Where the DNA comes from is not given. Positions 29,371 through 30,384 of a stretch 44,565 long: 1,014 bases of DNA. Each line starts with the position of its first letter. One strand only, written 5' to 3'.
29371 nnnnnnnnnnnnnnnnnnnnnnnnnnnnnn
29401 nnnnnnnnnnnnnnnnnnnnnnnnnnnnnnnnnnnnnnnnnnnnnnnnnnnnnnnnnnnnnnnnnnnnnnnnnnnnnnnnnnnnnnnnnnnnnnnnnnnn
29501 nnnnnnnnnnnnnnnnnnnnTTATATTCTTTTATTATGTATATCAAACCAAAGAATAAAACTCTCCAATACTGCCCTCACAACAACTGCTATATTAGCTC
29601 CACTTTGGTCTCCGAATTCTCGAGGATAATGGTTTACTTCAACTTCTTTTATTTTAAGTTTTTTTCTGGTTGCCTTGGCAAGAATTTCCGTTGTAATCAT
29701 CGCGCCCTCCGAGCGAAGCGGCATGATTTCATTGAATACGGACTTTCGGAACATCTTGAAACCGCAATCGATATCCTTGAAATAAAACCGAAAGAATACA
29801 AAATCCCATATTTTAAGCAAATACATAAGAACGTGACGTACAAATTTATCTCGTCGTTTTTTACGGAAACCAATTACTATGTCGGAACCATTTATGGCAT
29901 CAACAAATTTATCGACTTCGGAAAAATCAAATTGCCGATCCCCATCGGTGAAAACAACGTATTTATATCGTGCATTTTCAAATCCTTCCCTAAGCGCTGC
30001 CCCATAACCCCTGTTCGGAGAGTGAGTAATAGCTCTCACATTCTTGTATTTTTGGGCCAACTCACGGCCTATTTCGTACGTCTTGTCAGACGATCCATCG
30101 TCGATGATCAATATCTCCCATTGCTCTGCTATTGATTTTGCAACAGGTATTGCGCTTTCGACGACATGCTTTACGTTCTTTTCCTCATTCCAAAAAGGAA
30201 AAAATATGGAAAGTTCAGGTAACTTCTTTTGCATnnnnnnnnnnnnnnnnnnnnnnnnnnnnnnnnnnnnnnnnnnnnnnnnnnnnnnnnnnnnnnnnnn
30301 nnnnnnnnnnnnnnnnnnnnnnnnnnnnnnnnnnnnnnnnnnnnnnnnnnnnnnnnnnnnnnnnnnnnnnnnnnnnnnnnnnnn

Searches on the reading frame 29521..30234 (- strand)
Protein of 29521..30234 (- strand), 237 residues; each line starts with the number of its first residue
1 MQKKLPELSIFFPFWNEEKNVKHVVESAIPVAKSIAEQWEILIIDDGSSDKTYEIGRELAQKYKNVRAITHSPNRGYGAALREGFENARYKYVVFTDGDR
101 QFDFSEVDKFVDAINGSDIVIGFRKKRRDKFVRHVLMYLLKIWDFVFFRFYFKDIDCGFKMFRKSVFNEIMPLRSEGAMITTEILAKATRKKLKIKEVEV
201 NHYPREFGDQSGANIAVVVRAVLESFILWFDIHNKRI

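Call 10: search_protein_families(library=pfam, proteins=[window:29521-30234:-], max_evalue=0.01)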
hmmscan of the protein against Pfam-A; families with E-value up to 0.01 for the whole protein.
window:29521-30234:- (237 aa): 3 families
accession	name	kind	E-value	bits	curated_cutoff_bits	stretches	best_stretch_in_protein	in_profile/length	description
PF00535.33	Glycos_transf_2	-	7.9e-28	97.9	23.3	1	9-169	1-166/168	Glycosyl transferase family 2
PF10111.15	Glyco_tranf_2_2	-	1.1e-07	32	27.3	1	10-111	2-100/276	Glycosyltransferase like family 2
PF13641.12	Glyco_tranf_2_3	-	3.3e-05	24.5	27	1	6-99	1-96/230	Glycosyltransferase like family 2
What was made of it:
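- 29521..30234 (-): Small GT2, 237 aa: candidate polyprenyl-phosphate sugar synthase that supplies the donor. PF00535 E 8e-28 (call 10).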

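Call 20: search_protein_families(library=ncbifam, proteins=[window:29521-30234:-], max_evalue=0.01)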
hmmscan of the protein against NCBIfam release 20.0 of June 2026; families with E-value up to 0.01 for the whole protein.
window:29521-30234:- (237 aa): 26 families (the best 25 are shown)
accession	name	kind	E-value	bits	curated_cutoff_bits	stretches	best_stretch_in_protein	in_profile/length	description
NF007986.1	PRK10714.1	equivalog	1.4e-20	73.5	529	1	3-211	3-209/316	undecaprenyl-phosphate 4-deoxy-4-formamido-L-arabinose transferase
TIGR04182.1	glyco_TIGR04182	equivalog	1.5e-19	70.5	325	1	8-207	2-195/293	S-layer glycoprotein N-glycosyltransferase AglJ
NF047588.1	GlcsyltransPgfSStrep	equivalog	8e-19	68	500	1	8-173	3-170/308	glycosyltransferase PgfS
TIGR03937.1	PgaC_IcaA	equivalog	1.3e-17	63.9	422.3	1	3-113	42-149/407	poly-beta-1,6-N-acetyl-D-glucosamine synthase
NF007482.0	PRK10073.1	equivalog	9e-16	57.8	423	1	1-103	1-99/334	glycosyltransferase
NF047683.1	TeichurnBiosyTuaG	equivalog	3.8e-15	56.2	400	1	1-121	1-118/252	teichuronic acid biosynthesis protein TuaG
NF041391.1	DPhHxTase_Halo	equivalog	2.1e-14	53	375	1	15-205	4-186/213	dolichyl-phosphate hexose transferase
NF058614.1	PPMAGASynPpgS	equivalog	1.8e-12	47.2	370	1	10-219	4-213/226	polyprenyl-phospho-N-acetylgalactosaminyl synthase PpgS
NF053739.1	GlytfEpsEBac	equivalog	2.5e-10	39.8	450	1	6-103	1-96/265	glycosyltransferase EpsE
NF041875.1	EPS_EpsD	equivalog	8.1e-10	38.6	370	1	9-103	2-93/325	exopolysaccharide biosynthesis glycosyltransferase EpsD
TIGR04283.1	glyco_like_mftF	equivalog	9.8e-10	38.4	182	1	8-152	1-136/221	TIGR04283 family arsenosugar biosynthesis glycosyltransferase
NF010496.0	PRK13915.1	equivalog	4e-09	36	262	1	4-102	29-130/307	glucosyl-3-phosphoglycerate synthase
TIGR03965.1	mycofact_glyco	equivalog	1.1e-08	34.4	280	1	4-99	72-164/467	mycofactocin biosynthesis glycosyltransferase MftF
NF038302.1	EPS_HpsE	equivalog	1.4e-08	34.1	300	1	7-100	2-97/307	hormogonium polysaccharide biosynthesis glycosyltransferase HpsE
TIGR03111.1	glyc2_xrt_Gpos1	hypoth_equivalog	4.6e-08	32.3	363.95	1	2-114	45-156/439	TIGR03111 family XrtG-associated glycosyltransferase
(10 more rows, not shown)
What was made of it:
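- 29521..30234 (-): Top NCBIfam hits are ArnC and AglJ, both below cut-off (call 20).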

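Call 42: search_solved_structures(query=window:29521-30234:-, max_evalue=0.001)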
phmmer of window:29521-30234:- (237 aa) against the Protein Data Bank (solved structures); distinct sequences matched with E-value up to 0.001: 19.
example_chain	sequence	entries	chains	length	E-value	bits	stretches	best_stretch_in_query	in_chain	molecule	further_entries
9bhc_C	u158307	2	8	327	8.3e-18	68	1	6-211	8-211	Undecaprenyl-phosphate 4-deoxy-4-formamido-L-arabinose transferase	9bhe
8vxh_A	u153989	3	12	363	1.1e-17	67.6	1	6-211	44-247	Undecaprenyl-phosphate 4-deoxy-4-formamido-L-arabinose transferase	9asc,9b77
9hwj_A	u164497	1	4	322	2.8e-15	59.8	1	7-211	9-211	Undecaprenyl-phosphate 4-deoxy-4-formamido-L-arabinose transferase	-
5mlz_A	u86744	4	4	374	5.1e-14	55.6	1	7-197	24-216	Dolichol monophosphate mannose synthase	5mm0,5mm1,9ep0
2z87_A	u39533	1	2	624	3.4e-12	49.7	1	3-105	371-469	Chondroitin synthase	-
2z86_A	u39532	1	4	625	3.4e-12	49.7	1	3-105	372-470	Chondroitin synthase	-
5ekp_C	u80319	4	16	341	5e-11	45.9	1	6-133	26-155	Uncharacterized glycosyltransferase sll0501 | Glycosyltransferase sll0501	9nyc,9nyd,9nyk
9nye_A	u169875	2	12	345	5.1e-11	45.8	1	6-133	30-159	Glycosyltransferase sll0501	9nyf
5eke_A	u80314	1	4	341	5.2e-11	45.8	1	6-133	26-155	Uncharacterized glycosyltransferase sll0501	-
3bcv_A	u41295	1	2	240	9.3e-10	41.7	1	5-103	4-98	Putative glycosyltransferase protein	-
5hea_A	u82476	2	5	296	8.5e-09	38.6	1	8-127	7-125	Putative glycosyltransferase (GalT1)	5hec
6p61_A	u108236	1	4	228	8.5e-08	35.3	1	2-103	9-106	Glycosyltransferase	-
3l7m_A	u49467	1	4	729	5.3e-05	26.1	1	7-121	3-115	Teichoic acid biosynthesis protein F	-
3l7j_A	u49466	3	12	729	5.3e-05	26.1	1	7-121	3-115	Teichoic acid biosynthesis protein F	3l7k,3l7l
3l7i_A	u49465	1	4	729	5.3e-05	26.1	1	7-121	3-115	Teichoic acid biosynthesis protein F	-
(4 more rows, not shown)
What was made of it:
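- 29521..30234 (-): Best PDB sequence matches are ArnC 8e-18, P. furiosus Dol-P-Man synthase 5e-14 and GtrB 5e-11 (call 42).
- The neighbouring GT2 resembles ArnC, Dol-P-Man synthase and GtrB (call 42).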
